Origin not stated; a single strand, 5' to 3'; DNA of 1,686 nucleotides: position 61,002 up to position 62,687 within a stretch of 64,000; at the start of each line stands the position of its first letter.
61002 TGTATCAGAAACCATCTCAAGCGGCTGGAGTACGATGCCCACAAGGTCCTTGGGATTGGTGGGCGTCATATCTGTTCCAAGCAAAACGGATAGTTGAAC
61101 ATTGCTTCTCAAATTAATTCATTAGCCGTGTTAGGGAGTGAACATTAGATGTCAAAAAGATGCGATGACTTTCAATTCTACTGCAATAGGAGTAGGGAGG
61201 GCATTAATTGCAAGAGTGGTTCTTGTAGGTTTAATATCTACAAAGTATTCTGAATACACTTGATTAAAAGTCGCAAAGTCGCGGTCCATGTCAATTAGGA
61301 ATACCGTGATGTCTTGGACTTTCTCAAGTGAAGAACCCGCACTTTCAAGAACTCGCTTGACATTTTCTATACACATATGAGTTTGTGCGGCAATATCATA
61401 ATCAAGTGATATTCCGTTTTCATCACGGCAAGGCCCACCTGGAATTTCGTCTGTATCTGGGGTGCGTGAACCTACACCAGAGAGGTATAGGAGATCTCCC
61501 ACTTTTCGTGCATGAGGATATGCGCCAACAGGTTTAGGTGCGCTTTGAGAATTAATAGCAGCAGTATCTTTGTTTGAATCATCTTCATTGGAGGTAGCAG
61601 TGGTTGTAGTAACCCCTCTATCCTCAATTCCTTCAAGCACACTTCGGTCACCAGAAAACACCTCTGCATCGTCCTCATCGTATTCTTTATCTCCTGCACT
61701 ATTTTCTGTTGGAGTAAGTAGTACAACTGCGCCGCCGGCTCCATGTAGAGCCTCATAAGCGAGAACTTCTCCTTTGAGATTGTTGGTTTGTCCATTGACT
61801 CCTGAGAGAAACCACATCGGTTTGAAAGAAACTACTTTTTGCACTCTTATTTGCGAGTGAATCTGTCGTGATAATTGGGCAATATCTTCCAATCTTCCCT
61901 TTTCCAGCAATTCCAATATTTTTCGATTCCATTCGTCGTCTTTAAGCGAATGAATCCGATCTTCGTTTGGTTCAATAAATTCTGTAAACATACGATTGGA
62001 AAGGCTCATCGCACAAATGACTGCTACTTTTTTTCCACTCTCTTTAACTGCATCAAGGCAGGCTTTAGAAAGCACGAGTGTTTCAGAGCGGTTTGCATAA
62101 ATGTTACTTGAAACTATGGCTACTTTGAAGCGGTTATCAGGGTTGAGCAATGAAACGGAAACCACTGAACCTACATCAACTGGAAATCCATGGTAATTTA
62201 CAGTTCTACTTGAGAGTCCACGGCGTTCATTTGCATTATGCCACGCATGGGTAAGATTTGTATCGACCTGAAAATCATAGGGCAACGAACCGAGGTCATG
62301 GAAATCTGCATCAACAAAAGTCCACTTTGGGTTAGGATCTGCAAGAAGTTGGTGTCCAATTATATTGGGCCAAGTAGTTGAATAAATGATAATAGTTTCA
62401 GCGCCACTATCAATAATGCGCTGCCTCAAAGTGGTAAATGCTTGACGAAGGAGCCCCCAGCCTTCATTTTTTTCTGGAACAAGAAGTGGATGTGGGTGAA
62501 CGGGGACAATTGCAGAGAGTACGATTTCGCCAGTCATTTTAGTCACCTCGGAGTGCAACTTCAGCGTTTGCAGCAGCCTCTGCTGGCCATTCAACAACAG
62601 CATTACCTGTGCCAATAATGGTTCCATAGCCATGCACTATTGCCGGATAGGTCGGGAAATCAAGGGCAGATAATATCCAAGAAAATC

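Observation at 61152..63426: Tandem LigB-type extradiol dioxygenase genes with a fused RidA domain, an aminophenol-pathway-like arrangement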

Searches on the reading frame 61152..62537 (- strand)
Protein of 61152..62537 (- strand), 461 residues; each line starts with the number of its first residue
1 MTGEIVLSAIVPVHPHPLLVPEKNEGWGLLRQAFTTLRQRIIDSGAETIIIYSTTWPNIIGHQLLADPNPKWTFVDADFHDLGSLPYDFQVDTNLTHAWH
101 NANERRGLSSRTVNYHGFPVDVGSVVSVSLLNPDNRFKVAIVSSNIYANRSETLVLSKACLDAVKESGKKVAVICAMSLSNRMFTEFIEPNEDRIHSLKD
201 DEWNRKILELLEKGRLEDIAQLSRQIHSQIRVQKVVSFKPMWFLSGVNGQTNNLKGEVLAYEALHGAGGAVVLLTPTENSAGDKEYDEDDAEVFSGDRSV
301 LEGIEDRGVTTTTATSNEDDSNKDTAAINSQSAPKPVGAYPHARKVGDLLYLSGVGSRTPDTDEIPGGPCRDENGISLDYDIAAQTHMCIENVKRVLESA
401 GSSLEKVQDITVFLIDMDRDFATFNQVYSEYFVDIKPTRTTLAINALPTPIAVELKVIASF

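Call 3: search_protein_families(library=pfam, proteins=[window:61152-62537:-], max_evalue=0.1)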
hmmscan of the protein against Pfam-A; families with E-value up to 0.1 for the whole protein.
window:61152-62537:- (461 aa): 2 families
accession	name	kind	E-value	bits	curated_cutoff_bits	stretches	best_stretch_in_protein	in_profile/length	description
PF01042.26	Ribonuc_L-PSP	-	1.6e-23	83.4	27.3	1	331-459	2-119/121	Endoribonuclease L-PSP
PF02900.23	LigB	-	1.8e-13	50.6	26.3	1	21-268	17-265/269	Catalytic LigB subunit of aromatic ring-opening dioxygenase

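Call 4: search_protein_families(library=ncbifam, proteins=[window:61152-62537:-], max_evalue=0.1)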
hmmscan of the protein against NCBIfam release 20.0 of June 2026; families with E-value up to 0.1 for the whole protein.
window:61152-62537:- (461 aa): 4 families
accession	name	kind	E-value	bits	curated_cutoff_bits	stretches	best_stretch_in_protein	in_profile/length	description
TIGR00004.1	TIGR00004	subfamily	7e-28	97.3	106.25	1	327-459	3-123/125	Rid family detoxifying hydrolase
TIGR02298.1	HpaD_Fe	equivalog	6e-15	55.4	315.95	1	35-221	39-229/284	3,4-dihydroxyphenylacetate 2,3-dioxygenase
NF008490.0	PRK11401.1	equivalog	3.9e-14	52.7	222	1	328-459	5-125/129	enamine/imine deaminase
TIGR03610.1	RutC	equivalog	8.8e-12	45.2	169.1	1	332-459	10-124/127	pyrimidine utilization protein C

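Call 7: search_solved_structures(query=window:61152-62537:-, max_evalue=0.01, show_alignments=3)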
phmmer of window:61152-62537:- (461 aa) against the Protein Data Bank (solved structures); distinct sequences matched with E-value up to 0.01: 57.
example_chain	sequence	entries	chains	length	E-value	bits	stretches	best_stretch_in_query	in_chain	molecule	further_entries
7txy_A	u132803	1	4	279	1.4e-41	146.1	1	5-272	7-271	2-amino-5-chlorophenol 1,6-dioxygenase subunit alpha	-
3vsg_A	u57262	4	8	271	6e-41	144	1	5-272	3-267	2-amino-5-chlorophenol 1,6-dioxygenase alpha subunit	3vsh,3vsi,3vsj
8ihg_B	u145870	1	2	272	3.2e-35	125.2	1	5-273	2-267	2-aminophenol 1,6-dioxygenase alpha subunit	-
6izh_A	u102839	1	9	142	1.7e-23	86.5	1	324-459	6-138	2-aminomuconate deaminase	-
2dyy_A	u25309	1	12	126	5.2e-21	78.3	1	328-459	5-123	UPF0076 protein PH0854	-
8ihg_A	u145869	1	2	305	9.5e-21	77.5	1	3-272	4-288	2-aminophenol 1,6-dioxygenase beta subunit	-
7txy_B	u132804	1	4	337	1.3e-20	77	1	17-278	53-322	2-aminophenol 1,6-dioxygenase subunit beta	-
3vsg_B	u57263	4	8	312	9.5e-20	74.2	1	1-272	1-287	2-amino-5-chlorophenol 1,6-dioxygenase beta subunit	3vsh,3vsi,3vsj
1x25_A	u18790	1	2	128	6e-19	71.5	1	328-460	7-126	Hypothetical UPF0076 protein ST0811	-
1jd1_A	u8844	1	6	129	1.9e-18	69.9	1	330-460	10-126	HYPOTHETICAL 13.9 KDA PROTEIN IN FCY2-PET117 INTERGENIC REGION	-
2csl_A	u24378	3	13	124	3.3e-18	69.1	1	327-459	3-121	protein translation initiation inhibitor | translation initiation inhibitor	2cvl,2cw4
1xrg_A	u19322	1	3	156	1.3e-16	63.8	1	327-459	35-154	Putative translation initiation inhibitor, yjgF family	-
5yu2_A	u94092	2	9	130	2.9e-16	62.7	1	327-459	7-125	Translation initiation inhibitor homologue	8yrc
5y6u_A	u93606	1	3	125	3.9e-16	62.3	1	325-459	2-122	YabJ protein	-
1qd9_A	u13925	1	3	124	4.7e-16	62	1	325-459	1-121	PURINE REGULATORY PROTEIN YABJ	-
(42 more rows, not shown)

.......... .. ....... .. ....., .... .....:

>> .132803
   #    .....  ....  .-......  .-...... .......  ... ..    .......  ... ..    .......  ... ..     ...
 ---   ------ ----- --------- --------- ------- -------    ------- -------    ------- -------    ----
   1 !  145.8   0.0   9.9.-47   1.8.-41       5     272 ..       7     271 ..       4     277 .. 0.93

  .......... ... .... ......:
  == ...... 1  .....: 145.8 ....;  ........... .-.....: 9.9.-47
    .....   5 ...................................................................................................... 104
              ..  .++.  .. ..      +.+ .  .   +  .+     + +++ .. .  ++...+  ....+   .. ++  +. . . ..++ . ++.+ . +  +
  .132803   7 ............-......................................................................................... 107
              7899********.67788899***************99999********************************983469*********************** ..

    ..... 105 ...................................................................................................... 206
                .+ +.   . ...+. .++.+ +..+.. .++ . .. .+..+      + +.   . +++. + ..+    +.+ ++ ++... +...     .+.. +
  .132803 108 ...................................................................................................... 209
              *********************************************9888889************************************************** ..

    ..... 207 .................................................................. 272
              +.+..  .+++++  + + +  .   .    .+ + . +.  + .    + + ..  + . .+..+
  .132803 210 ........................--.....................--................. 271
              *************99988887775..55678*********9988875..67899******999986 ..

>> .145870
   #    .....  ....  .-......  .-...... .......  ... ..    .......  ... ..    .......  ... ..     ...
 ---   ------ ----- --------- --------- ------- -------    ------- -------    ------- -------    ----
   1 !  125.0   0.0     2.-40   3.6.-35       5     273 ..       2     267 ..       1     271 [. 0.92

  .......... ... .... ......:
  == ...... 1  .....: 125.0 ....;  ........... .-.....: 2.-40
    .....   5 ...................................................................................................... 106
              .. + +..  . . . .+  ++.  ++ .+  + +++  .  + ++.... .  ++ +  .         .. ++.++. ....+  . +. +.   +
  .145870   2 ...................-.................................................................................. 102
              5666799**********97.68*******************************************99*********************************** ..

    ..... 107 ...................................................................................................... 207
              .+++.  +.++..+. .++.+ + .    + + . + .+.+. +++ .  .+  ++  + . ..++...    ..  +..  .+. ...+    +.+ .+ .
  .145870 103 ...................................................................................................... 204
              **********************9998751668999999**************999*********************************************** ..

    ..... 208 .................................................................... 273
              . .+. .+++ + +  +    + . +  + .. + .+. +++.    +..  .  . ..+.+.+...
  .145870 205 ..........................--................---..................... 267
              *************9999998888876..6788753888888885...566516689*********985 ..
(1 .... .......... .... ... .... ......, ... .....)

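Call 8: find_homologous_proteins(query=window:61152-62537:-)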
Query window:61152-62537:- (461 aa): 2503 proteins with E <= 0.001 among 8000 candidates; the best 120 are listed.
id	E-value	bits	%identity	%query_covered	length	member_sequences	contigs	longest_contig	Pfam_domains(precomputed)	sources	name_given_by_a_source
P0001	0.0e+0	1043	100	100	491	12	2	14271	PF01042.27,PF02900.24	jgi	jgi:reactive intermediate/imine deaminase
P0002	1.5e-221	754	71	100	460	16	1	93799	PF01042.27,PF02900.24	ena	-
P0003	3.2e-217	740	70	100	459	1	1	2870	PF01042.27,PF02900.24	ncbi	-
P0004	6.1e-217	739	70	100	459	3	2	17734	PF01042.27,PF02900.24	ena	-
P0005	4.9e-216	736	69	100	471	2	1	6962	PF01042.27,PF02900.24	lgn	-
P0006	1.7e-215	734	70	100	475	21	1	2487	PF01042.27,PF02900.24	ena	-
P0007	5.0e-213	726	66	100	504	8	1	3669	PF01042.27,PF02900.24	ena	-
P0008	1.3e-209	715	68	100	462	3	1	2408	PF01042.27,PF02900.24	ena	-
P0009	9.1e-204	696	65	100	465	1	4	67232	PF01042.27,PF02900.24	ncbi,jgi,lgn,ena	-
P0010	2.9e-203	694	65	100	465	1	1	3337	PF01042.27,PF02900.24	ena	-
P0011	3.0e-203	694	65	100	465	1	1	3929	PF01042.27,PF02900.24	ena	-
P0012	5.6e-203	693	65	100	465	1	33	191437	PF01042.27,PF02900.24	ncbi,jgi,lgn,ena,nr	ncbi:MAG: hypothetical protein DWC00_02275 [Candidatus Poseidoniales archaeon]|nr:MAG: hypothetical 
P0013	7.4e-203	693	65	99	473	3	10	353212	PF01042.27,PF02900.24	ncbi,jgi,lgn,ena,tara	tara:strand:- start:104 stop:1525 length:1422 start_codon:yes stop_codon:yes gene_type:complete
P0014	1.0e-202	692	65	100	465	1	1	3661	PF01042.27,PF02900.24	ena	-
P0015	1.5e-202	692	65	100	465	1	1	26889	PF01042.27,PF02900.24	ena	-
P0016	2.7e-202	691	65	100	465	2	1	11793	PF01042.27,PF02900.24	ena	-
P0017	3.0e-202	691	65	100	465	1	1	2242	PF01042.27,PF02900.24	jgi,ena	-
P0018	6.6e-202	689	64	100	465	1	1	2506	PF01042.27,PF02900.24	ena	-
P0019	9.5e-202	689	64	100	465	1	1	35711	PF01042.27,PF02900.24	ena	-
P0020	9.8e-202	689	64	100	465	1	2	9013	PF01042.27,PF02900.24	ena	-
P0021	2.0e-201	688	65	99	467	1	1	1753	PF01042.27,PF02900.24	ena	-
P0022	2.0e-201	688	65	100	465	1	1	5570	PF01042.27,PF02900.24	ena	-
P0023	2.6e-201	687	64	100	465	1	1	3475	PF01042.27,PF02900.24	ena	-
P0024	6.0e-201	686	65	100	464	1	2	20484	PF01042.27,PF02900.24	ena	-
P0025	6.6e-201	686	64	100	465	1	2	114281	PF01042.27,PF02900.24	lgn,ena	-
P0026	7.2e-201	686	64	100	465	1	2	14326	PF01042.27,PF02900.24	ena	-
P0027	7.7e-201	686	64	100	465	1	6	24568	PF01042.27,PF02900.24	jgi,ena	jgi:2-aminomuconate deaminase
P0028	1.6e-200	685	64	100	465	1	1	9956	PF01042.27,PF02900.24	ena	-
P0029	2.1e-200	685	64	100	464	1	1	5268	PF01042.27,PF02900.24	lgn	-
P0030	2.5e-200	684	64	100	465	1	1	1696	PF01042.27,PF02900.24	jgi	jgi:2-aminomuconate deaminase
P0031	2.9e-200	684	64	100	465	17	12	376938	PF01042.27,PF02900.24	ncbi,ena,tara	tara:strand:- start:16010 stop:17407 length:1398 start_codon:yes stop_codon:yes gene_type:complete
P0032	3.0e-200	684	65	100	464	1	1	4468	PF01042.27,PF02900.24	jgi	-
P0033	3.7e-200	684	64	100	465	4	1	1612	PF01042.27,PF02900.24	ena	-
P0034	5.0e-200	683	64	100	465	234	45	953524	PF01042.27,PF02900.24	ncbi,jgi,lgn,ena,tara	tara:strand:- start:5251 stop:6648 length:1398 start_codon:yes stop_codon:yes gene_type:complete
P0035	5.5e-200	683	63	100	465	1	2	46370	PF01042.27,PF02900.24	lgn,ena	-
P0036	5.5e-200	683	64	100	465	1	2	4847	PF01042.27,PF02900.24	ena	-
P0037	6.2e-200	683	64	100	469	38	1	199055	PF01042.27,PF02900.24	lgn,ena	-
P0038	7.0e-200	683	64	100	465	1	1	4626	PF01042.27,PF02900.24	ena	-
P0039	7.3e-200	683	64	100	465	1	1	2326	PF01042.27,PF02900.24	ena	-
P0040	7.5e-200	683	64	100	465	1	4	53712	PF01042.27,PF02900.24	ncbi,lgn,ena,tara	tara:strand:+ start:3636 stop:5033 length:1398 start_codon:yes stop_codon:yes gene_type:complete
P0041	8.6e-200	682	65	99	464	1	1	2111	PF01042.27,PF02900.24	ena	-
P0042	9.8e-200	682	64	100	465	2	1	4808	PF01042.27,PF02900.24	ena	-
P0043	9.9e-200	682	64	100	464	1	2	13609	PF01042.27,PF02900.24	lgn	-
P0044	1.0e-199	682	64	100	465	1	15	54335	PF01042.27,PF02900.24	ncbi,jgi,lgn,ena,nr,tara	ncbi:MAG: hypothetical protein CMA35_01530 [Euryarchaeota archaeon]|nr:hypothetical protein [Euryarc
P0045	1.1e-199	682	64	100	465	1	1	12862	PF01042.27,PF02900.24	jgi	jgi:2-aminomuconate deaminase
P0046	1.1e-199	682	64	100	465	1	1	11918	PF01042.27,PF02900.24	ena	-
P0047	1.1e-199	682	64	100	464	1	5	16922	PF01042.27,PF02900.24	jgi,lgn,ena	jgi:2-aminomuconate deaminase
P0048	1.1e-199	682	64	100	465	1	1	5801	PF01042.27,PF02900.24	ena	-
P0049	1.4e-199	682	64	100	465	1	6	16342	PF01042.27,PF02900.24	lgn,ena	-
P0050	1.4e-199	682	64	100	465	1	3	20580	PF01042.27,PF02900.24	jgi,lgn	jgi:2-aminomuconate deaminase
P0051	1.7e-199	681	64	100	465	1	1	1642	PF01042.27,PF02900.24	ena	-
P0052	2.0e-199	681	64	100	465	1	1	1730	PF01042.27,PF02900.24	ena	-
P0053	2.7e-199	681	64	100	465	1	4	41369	PF01042.27,PF02900.24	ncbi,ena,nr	ncbi:MAG: hypothetical protein CBC77_000620 [Euryarchaeota archaeon TMED117]|nr:MAG: hypothetical pr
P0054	3.7e-199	680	63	100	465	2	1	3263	PF01042.27,PF02900.24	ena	-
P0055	4.3e-199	680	64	99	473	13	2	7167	PF01042.27,PF02900.24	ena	-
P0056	5.7e-199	680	64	100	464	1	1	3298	PF01042.27,PF02900.24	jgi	jgi:2-aminomuconate deaminase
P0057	6.7e-199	680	64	99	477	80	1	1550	PF01042.27,PF02900.24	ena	-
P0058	9.2e-199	679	64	100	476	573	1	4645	PF01042.27,PF02900.24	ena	-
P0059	1.2e-198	679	63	100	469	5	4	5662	PF01042.27,PF02900.24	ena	-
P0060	1.4e-198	678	63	100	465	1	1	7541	PF01042.27,PF02900.24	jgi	jgi:2-aminomuconate deaminase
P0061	1.9e-198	678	63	100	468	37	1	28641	PF01042.27,PF02900.24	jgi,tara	tara:strand:+ start:967 stop:2373 length:1407 start_codon:yes stop_codon:yes gene_type:complete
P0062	2.8e-198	677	64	100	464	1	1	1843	PF01042.27,PF02900.24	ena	-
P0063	2.8e-198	677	63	99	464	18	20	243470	PF01042.27,PF02900.24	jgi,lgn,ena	jgi:2-aminomuconate deaminase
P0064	3.5e-198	677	64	100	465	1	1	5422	PF01042.27,PF02900.24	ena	-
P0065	4.4e-198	677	64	99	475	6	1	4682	PF01042.27,PF02900.24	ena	-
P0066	5.8e-198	676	63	100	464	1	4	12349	PF01042.27,PF02900.24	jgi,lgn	jgi:2-aminomuconate deaminase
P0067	5.8e-198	676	63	100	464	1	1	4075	PF01042.27,PF02900.24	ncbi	-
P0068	5.9e-198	676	63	100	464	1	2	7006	PF01042.27,PF02900.24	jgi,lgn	-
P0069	8.2e-198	676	63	100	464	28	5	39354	PF01042.27,PF02900.24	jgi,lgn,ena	jgi:2-aminomuconate deaminase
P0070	1.2e-197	675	63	100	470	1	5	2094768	PF01042.27,PF02900.24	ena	-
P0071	1.2e-197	675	64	100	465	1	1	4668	PF01042.27,PF02900.24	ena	-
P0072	1.4e-197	675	63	100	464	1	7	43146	PF01042.27,PF02900.24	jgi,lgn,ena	jgi:2-aminomuconate deaminase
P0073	1.4e-197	675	63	100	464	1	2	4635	PF01042.27,PF02900.24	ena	-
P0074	1.4e-197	675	63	100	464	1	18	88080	PF01042.27,PF02900.24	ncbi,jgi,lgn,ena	jgi:2-aminomuconate deaminase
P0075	1.7e-197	675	63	100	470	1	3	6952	PF01042.27,PF02900.24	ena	-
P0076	1.8e-197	675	63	100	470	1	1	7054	PF01042.27,PF02900.24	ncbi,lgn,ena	-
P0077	2.3e-197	674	64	100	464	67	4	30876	PF01042.27,PF02900.24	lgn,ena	-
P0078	2.8e-197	674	63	100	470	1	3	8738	PF01042.27,PF02900.24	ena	-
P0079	3.4e-197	674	63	100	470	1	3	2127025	PF01042.27,PF02900.24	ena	-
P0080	4.2e-197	674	63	99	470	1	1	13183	PF01042.27,PF02900.24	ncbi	-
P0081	4.6e-197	673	63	100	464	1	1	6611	PF01042.27,PF02900.24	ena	-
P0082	5.0e-197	673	63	100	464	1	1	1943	PF01042.27,PF02900.24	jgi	jgi:2-aminomuconate deaminase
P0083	5.3e-197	673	64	99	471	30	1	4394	PF01042.27,PF02900.24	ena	-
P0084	5.3e-197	673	63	100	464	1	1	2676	PF01042.27,PF02900.24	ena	-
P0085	5.6e-197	673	63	99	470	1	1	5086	PF01042.27,PF02900.24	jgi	-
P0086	6.0e-197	673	63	100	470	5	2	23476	PF01042.27,PF02900.24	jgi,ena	-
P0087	7.5e-197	673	65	99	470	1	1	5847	PF01042.27,PF02900.24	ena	-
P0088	1.0e-196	672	63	99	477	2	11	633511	PF01042.27,PF02900.24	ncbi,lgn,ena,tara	tara:strand:- start:16155 stop:17588 length:1434 start_codon:yes stop_codon:yes gene_type:complete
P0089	1.1e-196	672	63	99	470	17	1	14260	PF01042.27,PF02900.24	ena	-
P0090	1.3e-196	672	63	99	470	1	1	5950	PF01042.27,PF02900.24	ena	-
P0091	1.6e-196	672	63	99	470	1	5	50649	PF01042.27,PF02900.24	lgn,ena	-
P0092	1.7e-196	672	63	100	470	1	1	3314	PF01042.27,PF02900.24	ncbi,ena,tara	tara:strand:- start:1159 stop:2571 length:1413 start_codon:yes stop_codon:yes gene_type:complete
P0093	1.7e-196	672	63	100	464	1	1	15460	PF01042.27,PF02900.24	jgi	jgi:2-aminomuconate deaminase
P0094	1.8e-196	671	63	99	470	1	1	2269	PF01042.27,PF02900.24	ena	-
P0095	1.9e-196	671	63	100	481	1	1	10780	PF01042.27,PF02900.24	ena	-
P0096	2.3e-196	671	63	100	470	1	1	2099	PF01042.27,PF02900.24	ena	-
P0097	2.7e-196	671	63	99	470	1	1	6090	PF01042.27,PF02900.24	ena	-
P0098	3.0e-196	671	63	99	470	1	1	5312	PF01042.27,PF02900.24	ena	-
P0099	3.0e-196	671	63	99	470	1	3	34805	PF01042.27,PF02900.24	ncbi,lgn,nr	ncbi:MAG: hypothetical protein ISR22_05310 [Candidatus Poseidoniaceae archaeon]|nr:hypothetical prot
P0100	3.2e-196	671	63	99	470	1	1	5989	PF01042.27,PF02900.24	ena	-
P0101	3.9e-196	670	63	99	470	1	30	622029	PF01042.27,PF02900.24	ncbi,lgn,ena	ncbi:MAG: Rid family hydrolase [Candidatus Poseidoniaceae archaeon]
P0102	4.0e-196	670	63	99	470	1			PF01042.27,PF02900.24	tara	tara:strand:+ start:13153 stop:14565 length:1413 start_codon:yes stop_codon:yes gene_type:complete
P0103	4.1e-196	670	63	99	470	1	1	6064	PF01042.27,PF02900.24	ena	-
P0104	4.2e-196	670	63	99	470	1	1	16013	PF01042.27,PF02900.24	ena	-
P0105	4.7e-196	670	63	99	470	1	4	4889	PF01042.27,PF02900.24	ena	-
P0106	4.8e-196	670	63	99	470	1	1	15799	PF01042.27,PF02900.24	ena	-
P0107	4.8e-196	670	63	99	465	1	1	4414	PF01042.27,PF02900.24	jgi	jgi:2-aminomuconate deaminase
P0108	7.2e-196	670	64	99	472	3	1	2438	PF01042.27,PF02900.24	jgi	jgi:2-aminomuconate deaminase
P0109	7.3e-196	670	63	99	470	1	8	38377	PF01042.27,PF02900.24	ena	-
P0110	7.3e-196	670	63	99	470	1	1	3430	PF01042.27,PF02900.24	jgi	-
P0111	7.4e-196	669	63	99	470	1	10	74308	PF01042.27,PF02900.24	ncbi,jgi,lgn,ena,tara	tara:strand:+ start:1514 stop:2926 length:1413 start_codon:yes stop_codon:yes gene_type:complete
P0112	7.5e-196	669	63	99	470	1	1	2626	PF01042.27,PF02900.24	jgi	-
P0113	8.8e-196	669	63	100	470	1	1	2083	PF01042.27,PF02900.24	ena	-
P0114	8.8e-196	669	64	100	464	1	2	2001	PF01042.27,PF02900.24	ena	-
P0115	9.5e-196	669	63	99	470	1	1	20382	PF01042.27,PF02900.24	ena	-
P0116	1.0e-195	669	65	99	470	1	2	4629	PF01042.27,PF02900.24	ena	-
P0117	1.0e-195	669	64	100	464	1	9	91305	PF01042.27,PF02900.24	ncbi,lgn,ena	-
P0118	1.0e-195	669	64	100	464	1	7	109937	PF01042.27,PF02900.24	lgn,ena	-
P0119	1.3e-195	669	63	99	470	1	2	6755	PF01042.27,PF02900.24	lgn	-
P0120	1.4e-195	669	64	100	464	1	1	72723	PF01042.27,PF02900.24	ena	-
